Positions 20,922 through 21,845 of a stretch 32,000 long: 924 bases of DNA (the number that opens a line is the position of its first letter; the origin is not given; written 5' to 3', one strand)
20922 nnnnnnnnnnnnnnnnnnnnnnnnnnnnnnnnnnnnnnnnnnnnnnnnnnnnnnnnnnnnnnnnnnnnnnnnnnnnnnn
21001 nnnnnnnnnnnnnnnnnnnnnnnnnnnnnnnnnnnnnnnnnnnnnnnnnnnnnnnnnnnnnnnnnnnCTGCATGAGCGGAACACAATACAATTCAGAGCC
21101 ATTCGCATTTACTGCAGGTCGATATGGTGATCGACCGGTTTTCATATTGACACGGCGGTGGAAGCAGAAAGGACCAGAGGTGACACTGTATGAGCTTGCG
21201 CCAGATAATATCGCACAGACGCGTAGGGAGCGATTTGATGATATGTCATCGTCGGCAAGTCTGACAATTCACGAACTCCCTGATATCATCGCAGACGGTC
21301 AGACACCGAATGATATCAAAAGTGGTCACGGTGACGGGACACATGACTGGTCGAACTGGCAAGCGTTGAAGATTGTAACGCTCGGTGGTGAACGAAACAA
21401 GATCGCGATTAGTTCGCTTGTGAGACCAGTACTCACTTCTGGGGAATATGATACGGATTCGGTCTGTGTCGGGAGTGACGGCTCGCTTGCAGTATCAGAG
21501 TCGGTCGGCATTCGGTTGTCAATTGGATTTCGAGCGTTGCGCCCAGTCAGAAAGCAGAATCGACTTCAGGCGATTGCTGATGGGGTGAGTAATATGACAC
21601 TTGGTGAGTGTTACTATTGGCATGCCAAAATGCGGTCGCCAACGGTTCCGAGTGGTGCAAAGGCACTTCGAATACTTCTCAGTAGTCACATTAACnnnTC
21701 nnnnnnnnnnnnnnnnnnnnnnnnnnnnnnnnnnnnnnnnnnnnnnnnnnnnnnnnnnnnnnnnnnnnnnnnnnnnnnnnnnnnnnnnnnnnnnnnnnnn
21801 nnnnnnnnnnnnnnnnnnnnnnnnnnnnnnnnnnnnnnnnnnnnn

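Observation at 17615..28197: Four-gene DUF499 ATPase / small protein / DUF1156 methyltransferase / PLD-SNF2 helicase module (PbeABCD- or Hma-like)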

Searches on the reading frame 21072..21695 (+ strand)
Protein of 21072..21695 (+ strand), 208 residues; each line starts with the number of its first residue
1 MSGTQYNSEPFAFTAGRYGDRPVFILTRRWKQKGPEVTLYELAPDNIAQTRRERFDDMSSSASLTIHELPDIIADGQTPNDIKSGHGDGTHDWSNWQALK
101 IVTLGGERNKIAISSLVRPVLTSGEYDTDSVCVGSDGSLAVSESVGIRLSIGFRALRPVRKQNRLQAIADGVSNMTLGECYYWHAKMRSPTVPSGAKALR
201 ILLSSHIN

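Call 3: search_protein_families(library=pfam, proteins=[window:21072-21695:+], max_evalue=0.01)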
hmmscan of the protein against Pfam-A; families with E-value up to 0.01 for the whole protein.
window:21072-21695:+ (208 aa): 1 family
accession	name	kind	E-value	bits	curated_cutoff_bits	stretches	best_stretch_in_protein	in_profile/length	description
PF24728.1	DUF7680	-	2e-29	103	24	1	26-204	3-140/141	Domain of unknown function (DUF7680)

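Call 4: search_protein_families(library=padloc, proteins=[window:21072-21695:+], max_evalue=0.01)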
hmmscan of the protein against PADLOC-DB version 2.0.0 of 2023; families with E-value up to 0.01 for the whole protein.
window:21072-21695:+ (208 aa): 0 families

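Call 9: search_protein_families(library=ncbifam, proteins=[window:21072-21695:+], max_evalue=0.001)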
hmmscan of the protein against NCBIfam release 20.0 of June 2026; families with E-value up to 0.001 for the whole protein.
window:21072-21695:+ (208 aa): 0 families

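Call 20: find_homologous_proteins(query=window:21072-21695:+, max_evalue=0.001)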
Query window:21072-21695:+ (208 aa): 29 proteins with E <= 0.001 among 244 candidates.
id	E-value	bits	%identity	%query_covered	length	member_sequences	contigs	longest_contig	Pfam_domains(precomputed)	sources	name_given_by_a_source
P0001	5.4e-129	446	95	100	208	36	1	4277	PF24728.2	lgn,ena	-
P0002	2.5e-79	284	60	100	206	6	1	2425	PF24728.2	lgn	-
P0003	8.4e-76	272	58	100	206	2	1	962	PF24728.2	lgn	-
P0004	1.1e-75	272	58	100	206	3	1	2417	PF24728.2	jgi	-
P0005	3.7e-75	270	57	100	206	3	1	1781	PF24728.2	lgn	-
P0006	4.9e-75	269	56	100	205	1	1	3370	PF24728.2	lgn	-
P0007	2.9e-74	267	57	100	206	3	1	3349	PF24728.2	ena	-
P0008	1.8e-73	264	55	100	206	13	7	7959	PF24728.2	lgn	-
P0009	3.9e-73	263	59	96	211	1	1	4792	PF24728.2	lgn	-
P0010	8.0e-73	262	55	100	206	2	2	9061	PF24728.2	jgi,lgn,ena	-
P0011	1.8e-72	261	58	96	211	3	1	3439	PF24728.2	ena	-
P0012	3.3e-72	260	57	100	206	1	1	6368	PF24728.2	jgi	jgi:hypothetical protein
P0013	6.5e-72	259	56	100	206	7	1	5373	PF24728.2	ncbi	-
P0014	5.7e-71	256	54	100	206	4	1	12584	PF24728.2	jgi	jgi:hypothetical protein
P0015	7.7e-65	236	92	57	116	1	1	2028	-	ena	-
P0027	1.4e-29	121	36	97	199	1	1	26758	PF24728.2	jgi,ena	-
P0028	2.4e-28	117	37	96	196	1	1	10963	PF24728.2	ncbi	-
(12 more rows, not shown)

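Call 21: search_protein_families(library=pfam, proteins=[window:21072-21695:+], max_evalue=10)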
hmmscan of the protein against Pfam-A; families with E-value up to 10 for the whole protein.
window:21072-21695:+ (208 aa): 1 family
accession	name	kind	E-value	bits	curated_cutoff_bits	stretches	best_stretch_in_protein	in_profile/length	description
PF24728.1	DUF7680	-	2e-29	103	24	1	26-204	3-140/141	Domain of unknown function (DUF7680)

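Call 22: find_encoding_contigs(protein=P0027, flank=10000, max_places=2)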
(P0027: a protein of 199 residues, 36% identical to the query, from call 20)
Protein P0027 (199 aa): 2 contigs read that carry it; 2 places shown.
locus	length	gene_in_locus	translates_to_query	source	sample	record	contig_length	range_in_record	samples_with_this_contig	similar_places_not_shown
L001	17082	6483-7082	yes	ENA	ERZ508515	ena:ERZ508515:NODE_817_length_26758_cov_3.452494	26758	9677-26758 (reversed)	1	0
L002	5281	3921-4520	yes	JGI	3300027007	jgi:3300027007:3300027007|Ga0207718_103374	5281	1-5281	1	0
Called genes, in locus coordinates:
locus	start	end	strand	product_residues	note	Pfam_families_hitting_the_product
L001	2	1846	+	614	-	?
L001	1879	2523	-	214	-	PF00121:TIM, PF05690:ThiG (faint)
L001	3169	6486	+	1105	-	PF04465:DUF499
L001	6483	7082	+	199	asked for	PF24728:DUF7680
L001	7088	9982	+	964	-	PF06634:DUF1156 (weak)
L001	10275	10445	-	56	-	-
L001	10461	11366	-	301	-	-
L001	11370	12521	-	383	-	-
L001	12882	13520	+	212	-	PF11667:DUF3267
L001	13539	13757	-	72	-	-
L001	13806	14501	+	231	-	-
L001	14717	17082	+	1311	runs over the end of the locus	PF00176:SNF2-rel_dom, PF00271:Helicase_C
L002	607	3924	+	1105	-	PF04465:DUF499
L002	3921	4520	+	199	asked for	PF24728:DUF7680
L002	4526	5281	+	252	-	?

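Call 23: find_encoding_contigs(protein=P0014, flank=10000, max_places=2)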
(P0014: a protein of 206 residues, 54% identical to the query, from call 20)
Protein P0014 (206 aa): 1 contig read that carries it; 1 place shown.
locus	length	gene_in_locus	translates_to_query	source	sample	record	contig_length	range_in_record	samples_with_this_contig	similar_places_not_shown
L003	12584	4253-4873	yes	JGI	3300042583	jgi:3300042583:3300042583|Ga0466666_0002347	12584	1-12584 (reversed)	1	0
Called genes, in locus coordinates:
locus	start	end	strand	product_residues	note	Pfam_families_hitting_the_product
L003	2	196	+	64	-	?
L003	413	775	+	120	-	-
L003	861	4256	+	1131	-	PF04465:DUF499, PF00096:zf-C2H2 (faint), PF13894:zf-C2H2_4 (faint)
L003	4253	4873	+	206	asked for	PF24728:DUF7680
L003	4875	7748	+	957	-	-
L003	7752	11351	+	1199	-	PF13091:PLDc_2 (faint), PF00176:SNF2-rel_dom, PF04851:ResIII (weak), PF00271:Helicase_C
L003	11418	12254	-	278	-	-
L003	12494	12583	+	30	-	?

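Call 24: find_encoding_contigs(protein=P0028, flank=10000, max_places=2)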
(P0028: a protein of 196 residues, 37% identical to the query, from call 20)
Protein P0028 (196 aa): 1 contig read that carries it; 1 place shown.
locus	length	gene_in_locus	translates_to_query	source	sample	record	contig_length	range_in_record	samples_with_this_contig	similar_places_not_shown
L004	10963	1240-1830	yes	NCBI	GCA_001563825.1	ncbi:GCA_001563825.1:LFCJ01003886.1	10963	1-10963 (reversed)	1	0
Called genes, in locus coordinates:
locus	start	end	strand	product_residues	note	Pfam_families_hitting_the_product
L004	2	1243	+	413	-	?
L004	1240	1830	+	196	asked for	PF24728:DUF7680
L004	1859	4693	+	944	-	PF01555:N6_N4_Mtase (weak)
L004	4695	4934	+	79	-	-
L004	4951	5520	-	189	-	-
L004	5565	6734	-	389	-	PF01661:Macro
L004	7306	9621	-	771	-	-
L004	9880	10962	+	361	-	?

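Call 26: find_related_loci(query=A1, collection=genome_contigs, flank=10000)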
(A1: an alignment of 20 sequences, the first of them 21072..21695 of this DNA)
Query A1 (208 aa) in genome_contigs; peptide patterns used: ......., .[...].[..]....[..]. (x = any residue, [..] = any of these).
78 stretches matched a pattern; 50 encode a relative of the query (tblastn E <= 1e-3); 50 distinct loci.
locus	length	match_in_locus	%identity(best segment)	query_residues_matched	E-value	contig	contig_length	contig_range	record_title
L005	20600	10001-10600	48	4-207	4e-60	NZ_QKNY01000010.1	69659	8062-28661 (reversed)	Halonotius aquaticus strain F13-13 NODE_10_length_69543_cov_69.863564, whole genome shotgun sequence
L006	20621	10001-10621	46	1-208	4e-60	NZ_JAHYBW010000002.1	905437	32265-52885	Haloarcula sp. 1CSR25-25 NODE_2_length_905437_cov_62.158517, whole genome shotgun sequence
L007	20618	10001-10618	46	1-207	2e-59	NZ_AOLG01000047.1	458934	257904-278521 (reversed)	Haloferax prahovense DSM 18310 contig_47, whole genome shotgun sequence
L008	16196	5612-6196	46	11-207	7e-59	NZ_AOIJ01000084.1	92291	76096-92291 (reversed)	Natrinema gari JCM 14663 contig_85, whole genome shotgun sequence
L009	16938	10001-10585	46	11-207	3e-58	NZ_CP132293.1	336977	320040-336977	Salinirarus marinus strain XH8 plasmid unnamed, complete sequence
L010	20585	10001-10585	46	11-207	3e-58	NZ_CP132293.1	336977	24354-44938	Salinirarus marinus strain XH8 plasmid unnamed, complete sequence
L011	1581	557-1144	47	11-208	2e-56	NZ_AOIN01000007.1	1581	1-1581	Natrialba chahannaoensis JCM 10990 contig_8, whole genome shotgun sequence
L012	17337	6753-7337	46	11-207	8e-53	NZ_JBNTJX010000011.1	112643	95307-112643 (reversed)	Halobaculum sp. EA56 EA56_scaffold11, whole genome shotgun sequence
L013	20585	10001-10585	46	11-207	8e-53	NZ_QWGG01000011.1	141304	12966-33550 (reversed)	Halosimplex salinum strain YPL4 Scaffold11_1, whole genome shotgun sequence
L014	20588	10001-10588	45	11-208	3e-52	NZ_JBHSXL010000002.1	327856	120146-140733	Halopenitus salinus strain SKJ47 GCM70025816_24, whole genome shotgun sequence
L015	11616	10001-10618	42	8-207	8e-46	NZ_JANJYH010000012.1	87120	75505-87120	Haloarchaeobius sp. FL176 NODE_12_length_87120_cov_19.9109_ID_1250, whole genome shotgun sequence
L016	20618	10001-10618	42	8-207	8e-45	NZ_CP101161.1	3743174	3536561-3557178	Halorarius halobius strain ZY10 chromosome, complete genome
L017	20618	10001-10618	42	8-207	9e-45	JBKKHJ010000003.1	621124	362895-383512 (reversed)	Natrialbaceae archaeon A-CW3 NODE_3_length_621124_cov_195.369632, whole genome shotgun sequence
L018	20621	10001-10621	42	8-208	1e-44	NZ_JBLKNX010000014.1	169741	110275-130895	Halosimplex halobium strain GDY60 GDY60_ctg14, whole genome shotgun sequence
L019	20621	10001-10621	41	7-207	3e-44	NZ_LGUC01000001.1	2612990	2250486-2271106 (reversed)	Halolamina pelagica strain CDK2 SY89_scf01, whole genome shotgun sequence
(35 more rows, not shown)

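Call 29: predict_structure(alignment_id=A1)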
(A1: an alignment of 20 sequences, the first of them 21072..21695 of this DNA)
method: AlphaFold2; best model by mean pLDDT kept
length: 208 residues; sequences in the alignment: 20
mean_pLDDT: 80.0   pTM: 0.81
mean pLDDT of the five models: 80.0, 79.2, 78.2, 76.8, 76.5
residues with pLDDT >= 90: 82; 70-90: 78; 50-70: 31; < 50: 17
segments of 3 or more residues with pLDDT < 50: 1-17
pLDDT, mean of each block of 10 residues (from residue 1): 33 44 88 91 85 67 73 73 63 82 92 95 89 89 91 93 94 92 83 80 84
secondary structure, 60 per line:
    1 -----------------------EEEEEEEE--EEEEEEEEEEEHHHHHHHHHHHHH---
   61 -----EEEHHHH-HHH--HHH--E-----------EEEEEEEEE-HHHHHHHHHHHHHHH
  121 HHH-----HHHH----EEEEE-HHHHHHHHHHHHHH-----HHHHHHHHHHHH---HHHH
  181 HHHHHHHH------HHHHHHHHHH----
elements in order: E24-31 E34-44 H45-57 E66-68 H69-72 E96-104 H106-123 H129-132 E137-141 H143-156 H162-173 H177-188 H195-204

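Call 33: fold_search(model_id=the predicted structure, library=pdb)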
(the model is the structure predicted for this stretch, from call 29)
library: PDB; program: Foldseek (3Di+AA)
matches with E <= 10: 235; with E <= 0.001: 0
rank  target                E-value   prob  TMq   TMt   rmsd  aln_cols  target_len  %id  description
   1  8x38                  3.0e-01  0.06  0.17  0.09  19.9       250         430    8  Crystal Structure of Decarboxylative Vanillate 1-Hydroxylase from Phanerochaete chrysosporium (released 2024-01-24)
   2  3mxb_R                3.6e-01  0.12  0.21  0.25  14.6       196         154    8  Molecular basis of engineered meganuclease targeting of the endogenous human RAG1 locus (released 2010-10-06)
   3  1zyd_A                5.4e-01  0.08  0.22  0.18  15.1       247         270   10  Crystal Structure of eIF2alpha Protein Kinase GCN2: Wild-Type Complexed with ATP. (released 2005-06-21)
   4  1zy4_A                6.0e-01  0.07  0.18  0.14  14.3       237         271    8  Crystal Structure of eIF2alpha Protein Kinase GCN2: R794G Hyperactivating Mutant in Apo Form. (released 2005-06-21)
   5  6zcp                  6.0e-01  0.05  0.18  0.16  16.5       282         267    8  SYK Kinase domain in complex with azabenzimidazole inhibitor 2b (released 2021-06-23)
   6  5a72_B                6.4e-01  0.12  0.23  0.27  13.4       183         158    8  Crystal structure of the homing endonuclease I-CvuI in complex with its target (Sro1.3) in the presence of 2 mM Ca (released 2015-09-23)
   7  9czu_C                6.8e-01  0.06  0.18  0.14  16.2       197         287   12  HPK1 kinase domain T165E,S171E phosphomimetic mutant in complex with compound 9 (released 2024-12-18)
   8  3mxb_A                7.6e-01  0.08  0.21  0.24  14.6       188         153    6  Molecular basis of engineered meganuclease targeting of the endogenous human RAG1 locus (released 2010-10-06)
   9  5l4q_A                9.0e-01  0.04  0.19  0.15  16.1       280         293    8  Crystal Structure of Adaptor Protein 2 Associated Kinase 1 (AAK1) in Complex with LKB1 (AAK1 Dual Inhibitor) (released 2016-06-08)
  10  3mx9_A                1.0e+00  0.08  0.20  0.16  14.8       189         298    7  Molecular basis of engineered meganuclease targeting of the endogenous human RAG1 locus (released 2010-10-06)
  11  3mxa_A                1.0e+00  0.08  0.21  0.16  14.8       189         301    8  Molecular basis of engineered meganuclease targeting of the endogenous human RAG1 locus (released 2010-10-06)
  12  2vbn_A                1.0e+00  0.07  0.20  0.25  15.2       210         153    8  Molecular basis of human XPC gene recognition and cleavage by engineered homing endonuclease heterodimers (released 2008-10-28)
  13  7rj7_A                1.1e+00  0.04  0.19  0.15  14.2       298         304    8  CRYSTAL STRUCTURE OF AP2 ASSOCIATED KINASE 1 ISOFORM 1 COMPLEXED WITH LIGAND 2-(1-AMINO-3-METHYLBUTYL)-6- (PYRIDIN-4-Y (released 2022-02-23)
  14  5a74_B                1.1e+00  0.08  0.23  0.27  14.1       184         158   10  Crystal structure of the homing endonuclease I-CvuI in complex with its target (Sro1.3) in the presence of 2 mM Mn (released 2015-09-23)
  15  3mis_A                1.1e+00  0.07  0.20  0.23  15.2       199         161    6  I-MsoI re-designed for altered DNA cleavage specificity (-8G) (released 2010-05-19)
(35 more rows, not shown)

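Call 44: search_protein_representatives(alignment_id=A1)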
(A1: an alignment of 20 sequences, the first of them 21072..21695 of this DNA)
Query: 20 sequences, 205 profile positions. Proteins with E-value up to 0.001 (for the whole library): 345; up to 1e-10: 152; up to 1e-30: 19. The best 150 are listed.
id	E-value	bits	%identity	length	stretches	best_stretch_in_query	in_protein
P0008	1.0e-99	348.4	-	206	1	1-204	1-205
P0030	6.4e-65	234.7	-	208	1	7-204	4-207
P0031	2.5e-64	232.8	-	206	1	1-205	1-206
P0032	1.6e-61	223.7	-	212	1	5-204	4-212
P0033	6.4e-61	221.7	-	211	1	6-204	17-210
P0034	3.1e-60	219.5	-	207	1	1-204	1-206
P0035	1.1e-56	207.8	-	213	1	7-204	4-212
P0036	5.1e-56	205.7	-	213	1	7-202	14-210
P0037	6.3e-54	198.8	-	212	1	1-204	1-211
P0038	8.5e-54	198.4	-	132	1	80-203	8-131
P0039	1.1e-52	194.8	-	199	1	15-203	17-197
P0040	1.9e-49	184.2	-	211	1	3-204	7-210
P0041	6.1e-49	182.6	-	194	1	8-204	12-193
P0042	2.6e-42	160.9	-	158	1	84-204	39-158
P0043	4.3e-41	156.9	-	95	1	113-204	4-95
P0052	2.1e-19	86.1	-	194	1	31-200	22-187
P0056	1.9e-17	79.7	-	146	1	93-202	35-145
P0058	3.2e-17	79.0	-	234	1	98-202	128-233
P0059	4.0e-17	78.6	-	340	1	98-201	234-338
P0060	1.0e-16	77.3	-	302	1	96-202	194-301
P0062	1.7e-16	76.6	-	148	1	96-200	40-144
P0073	1.1e-15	74.0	-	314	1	99-202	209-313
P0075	2.2e-15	73.0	-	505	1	101-201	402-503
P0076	2.6e-15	72.7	-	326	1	99-201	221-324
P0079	3.8e-15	72.2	-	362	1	98-191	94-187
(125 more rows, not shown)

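Call 45: search_protein_families(library=pfam, proteins=[P0059, P0060, P0073, P0075, P0076, P0079, P0056, P0062, P0052, P0058], max_evalue=0.01)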
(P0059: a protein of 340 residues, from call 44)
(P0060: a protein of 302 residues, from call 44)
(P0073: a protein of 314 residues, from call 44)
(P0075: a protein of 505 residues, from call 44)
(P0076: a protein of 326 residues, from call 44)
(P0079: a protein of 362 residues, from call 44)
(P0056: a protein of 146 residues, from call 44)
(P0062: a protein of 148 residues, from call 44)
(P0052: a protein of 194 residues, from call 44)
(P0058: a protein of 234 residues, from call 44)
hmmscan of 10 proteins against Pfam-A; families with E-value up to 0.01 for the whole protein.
P0059 (340 aa): 2 families
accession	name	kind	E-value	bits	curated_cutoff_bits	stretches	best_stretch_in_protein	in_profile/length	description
PF24728.1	DUF7680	-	8.1e-36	123.7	24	1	206-339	13-141/141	Domain of unknown function (DUF7680)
PF04266.20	ASCH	-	2e-06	28.9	21.2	1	4-72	1-54/103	ASCH domain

P0060 (302 aa): 2 families
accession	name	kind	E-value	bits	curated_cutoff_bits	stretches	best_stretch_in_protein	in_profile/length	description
PF24728.1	DUF7680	-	2.1e-34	119.2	24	1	165-300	11-140/141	Domain of unknown function (DUF7680)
PF04266.20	ASCH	-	5.3e-05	24.3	21.2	1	6-85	1-71/103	ASCH domain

P0073 (314 aa): 2 families
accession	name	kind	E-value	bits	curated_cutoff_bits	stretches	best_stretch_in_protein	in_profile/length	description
PF24728.1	DUF7680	-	3.9e-35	121.5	24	1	176-313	9-141/141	Domain of unknown function (DUF7680)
PF04266.20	ASCH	-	1.9e-06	28.9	21.2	1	5-85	2-64/103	ASCH domain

P0075 (505 aa): 2 families
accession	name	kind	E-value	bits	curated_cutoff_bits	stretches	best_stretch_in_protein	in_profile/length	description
PF24728.1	DUF7680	-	2.3e-34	119.1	24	1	362-504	8-141/141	Domain of unknown function (DUF7680)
PF01364.23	Peptidase_C25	-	0.0005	19.8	23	1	3-252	105-374/374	Peptidase family C25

P0076 (326 aa): 2 families
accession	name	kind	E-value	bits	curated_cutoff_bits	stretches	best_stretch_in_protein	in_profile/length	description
PF24728.1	DUF7680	-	6.9e-33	114.3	24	1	194-324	7-140/141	Domain of unknown function (DUF7680)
PF04266.20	ASCH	-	5.8e-07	30.6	21.2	1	4-78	1-57/103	ASCH domain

P0079 (362 aa): 1 family
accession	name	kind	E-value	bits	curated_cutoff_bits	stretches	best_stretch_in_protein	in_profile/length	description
PF24728.1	DUF7680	-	1.6e-29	103.3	24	1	88-183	30-125/141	Domain of unknown function (DUF7680)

P0056 (146 aa): 1 family
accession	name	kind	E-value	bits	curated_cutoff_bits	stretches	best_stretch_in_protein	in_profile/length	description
PF24728.1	DUF7680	-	4.8e-35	121.2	24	1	7-144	1-140/141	Domain of unknown function (DUF7680)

P0062 (148 aa): 1 family
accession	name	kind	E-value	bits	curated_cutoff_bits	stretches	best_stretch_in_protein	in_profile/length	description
PF24728.1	DUF7680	-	3.3e-32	112.1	24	1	8-145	1-140/141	Domain of unknown function (DUF7680)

P0052 (194 aa): 1 family
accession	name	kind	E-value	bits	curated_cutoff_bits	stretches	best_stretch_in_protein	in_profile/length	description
PF24728.1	DUF7680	-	5e-17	62.8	24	1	24-187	11-139/141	Domain of unknown function (DUF7680)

P0058 (234 aa): 1 family
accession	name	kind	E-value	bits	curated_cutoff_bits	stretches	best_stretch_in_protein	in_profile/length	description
PF24728.1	DUF7680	-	1.8e-38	132.4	24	1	85-233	1-141/141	Domain of unknown function (DUF7680)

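Call 46: find_encoding_contigs(protein=P0059, flank=10000, max_places=3)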
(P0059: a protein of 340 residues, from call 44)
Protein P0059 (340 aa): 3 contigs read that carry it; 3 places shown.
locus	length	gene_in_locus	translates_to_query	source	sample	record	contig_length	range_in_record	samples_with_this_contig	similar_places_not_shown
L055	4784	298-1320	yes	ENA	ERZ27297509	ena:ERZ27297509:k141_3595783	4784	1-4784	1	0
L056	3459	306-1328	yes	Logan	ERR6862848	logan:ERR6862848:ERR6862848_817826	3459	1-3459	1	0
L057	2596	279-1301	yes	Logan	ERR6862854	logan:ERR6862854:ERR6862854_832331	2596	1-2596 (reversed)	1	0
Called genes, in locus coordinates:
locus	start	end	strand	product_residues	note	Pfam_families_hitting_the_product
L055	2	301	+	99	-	?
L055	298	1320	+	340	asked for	PF04266:ASCH (weak), PF24728:DUF7680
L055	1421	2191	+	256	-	-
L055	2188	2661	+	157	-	-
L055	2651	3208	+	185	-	-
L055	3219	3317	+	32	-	-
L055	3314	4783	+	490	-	?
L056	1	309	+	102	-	?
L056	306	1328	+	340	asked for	PF04266:ASCH (weak), PF24728:DUF7680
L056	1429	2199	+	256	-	-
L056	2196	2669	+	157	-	-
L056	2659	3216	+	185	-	-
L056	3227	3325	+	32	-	-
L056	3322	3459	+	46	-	?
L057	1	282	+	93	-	?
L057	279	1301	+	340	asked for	PF04266:ASCH (weak), PF24728:DUF7680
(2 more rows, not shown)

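Call 47: find_encoding_contigs(protein=P0056, flank=10000, max_places=3)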
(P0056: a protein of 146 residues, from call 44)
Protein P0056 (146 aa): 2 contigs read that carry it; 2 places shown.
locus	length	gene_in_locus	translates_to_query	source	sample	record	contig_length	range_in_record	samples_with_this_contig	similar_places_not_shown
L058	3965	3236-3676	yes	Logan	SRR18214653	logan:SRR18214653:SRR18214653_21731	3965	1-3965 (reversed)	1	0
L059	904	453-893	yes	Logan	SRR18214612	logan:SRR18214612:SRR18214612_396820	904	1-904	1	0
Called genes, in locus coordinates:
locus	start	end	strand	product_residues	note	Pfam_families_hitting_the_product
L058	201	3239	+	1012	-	PF04465:DUF499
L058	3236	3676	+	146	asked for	PF24728:DUF7680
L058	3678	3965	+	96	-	?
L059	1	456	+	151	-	?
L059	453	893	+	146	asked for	PF24728:DUF7680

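Call 49: find_related_loci(query=A2, collection=metagenome_contigs, flank=10000)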
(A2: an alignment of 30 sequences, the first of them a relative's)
Query A2 (146 aa) in metagenome_contigs; peptide patterns used: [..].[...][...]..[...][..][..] (x = any residue, [..] = any of these).
600 stretches matched a pattern (row limit reached: there are more); 559 encode a relative of the query (tblastn E <= 1e-3); the best 80 are kept; 80 distinct loci.
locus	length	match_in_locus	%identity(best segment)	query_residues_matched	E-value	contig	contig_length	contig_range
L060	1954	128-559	63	1-145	1e-60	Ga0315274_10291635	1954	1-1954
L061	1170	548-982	59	1-145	4e-54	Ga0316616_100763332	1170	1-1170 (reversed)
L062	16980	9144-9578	54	1-145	1e-49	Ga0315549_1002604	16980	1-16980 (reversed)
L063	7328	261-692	52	1-145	9e-47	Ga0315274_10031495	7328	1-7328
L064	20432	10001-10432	52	1-145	1e-46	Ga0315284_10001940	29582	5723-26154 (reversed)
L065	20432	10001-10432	52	1-145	1e-46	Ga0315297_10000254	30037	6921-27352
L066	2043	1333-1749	55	7-145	2e-46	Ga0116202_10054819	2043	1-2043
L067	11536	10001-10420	54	2-145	2e-45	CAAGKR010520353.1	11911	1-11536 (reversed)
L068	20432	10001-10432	51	1-145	2e-45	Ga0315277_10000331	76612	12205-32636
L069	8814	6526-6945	52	2-145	4e-43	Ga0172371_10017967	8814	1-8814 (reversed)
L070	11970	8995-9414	52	2-145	4e-43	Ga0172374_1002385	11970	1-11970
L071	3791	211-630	54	6-143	6e-43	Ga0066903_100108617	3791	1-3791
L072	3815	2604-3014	52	7-144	2e-42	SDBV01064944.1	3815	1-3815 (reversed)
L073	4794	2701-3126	51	6-145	7e-42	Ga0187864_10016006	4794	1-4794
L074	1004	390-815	54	6-145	8e-44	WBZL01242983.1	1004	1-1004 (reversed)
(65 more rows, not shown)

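Call 99: fold_search(model_id=the predicted structure, library=viral)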
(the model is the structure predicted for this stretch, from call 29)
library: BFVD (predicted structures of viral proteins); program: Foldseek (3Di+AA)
matches with E <= 10: 302; with E <= 0.001: 0
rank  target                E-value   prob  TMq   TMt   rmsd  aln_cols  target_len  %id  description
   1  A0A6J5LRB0            5.9e-01  0.03  0.13  0.09  15.8       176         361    9  COG4379 Mu-like prophage tail protein gpP [uncultured Caudovirales phage]
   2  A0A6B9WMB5            6.7e-01  0.14  0.20  0.29   9.2       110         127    7  Homing endonuclease LAGLIDADG domain-containing protein [Escherichia phage ukendt]
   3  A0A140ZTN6            7.5e-01  0.08  0.12  0.09  13.3       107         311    9  Polyprotein (Fragment) [Sacbrood virus]
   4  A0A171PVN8            8.9e-01  0.12  0.10  0.10  16.4        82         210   11  Uncharacterized protein [Heliothis virescens ascovirus 3f]
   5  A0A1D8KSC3            8.9e-01  0.03  0.13  0.07  17.3       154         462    6  Uncharacterized protein [Synechococcus phage S-WAM1]
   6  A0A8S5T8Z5            9.4e-01  0.25  0.20  0.21   6.9        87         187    9  rRNA intron-encoded endonuclease [Siphoviridae sp. ct0Wl9]
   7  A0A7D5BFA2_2          1.1e+00  0.06  0.14  0.05  16.5       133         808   11  Polyprotein (Fragment) [Sacbrood virus]
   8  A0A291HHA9            1.1e+00  0.13  0.13  0.07  12.8        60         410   15  Non-structural protein (Fragment) [Sacbrood virus]
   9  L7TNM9                1.1e+00  0.08  0.20  0.26  14.6       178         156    8  Homing endonuclease LAGLIDADG domain-containing protein [Haloarcula vallismortis tailed virus 1]
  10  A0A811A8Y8            1.3e+00  0.03  0.18  0.22  14.4       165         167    8  (no name in the UniProt tables at hand)
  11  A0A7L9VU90            1.4e+00  0.05  0.14  0.07  16.8       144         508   10  Polyprotein (Fragment) [King virus UWV 2-like 4]
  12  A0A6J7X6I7            1.4e+00  0.02  0.15  0.11  18.7       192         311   10  THY1 Predicted alternative thymidylate synthase [uncultured Caudovirales phage]
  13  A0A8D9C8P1            1.4e+00  0.02  0.11  0.07  14.6       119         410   15  Uncharacterized protein [uncultured marine phage]
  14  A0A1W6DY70            1.5e+00  0.13  0.09  0.15   8.9        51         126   16  Uncharacterized protein [Aeromonas phage phiA8-29]
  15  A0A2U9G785            1.5e+00  0.02  0.18  0.12  19.5       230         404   10  Wsv497 [White spot syndrome virus]
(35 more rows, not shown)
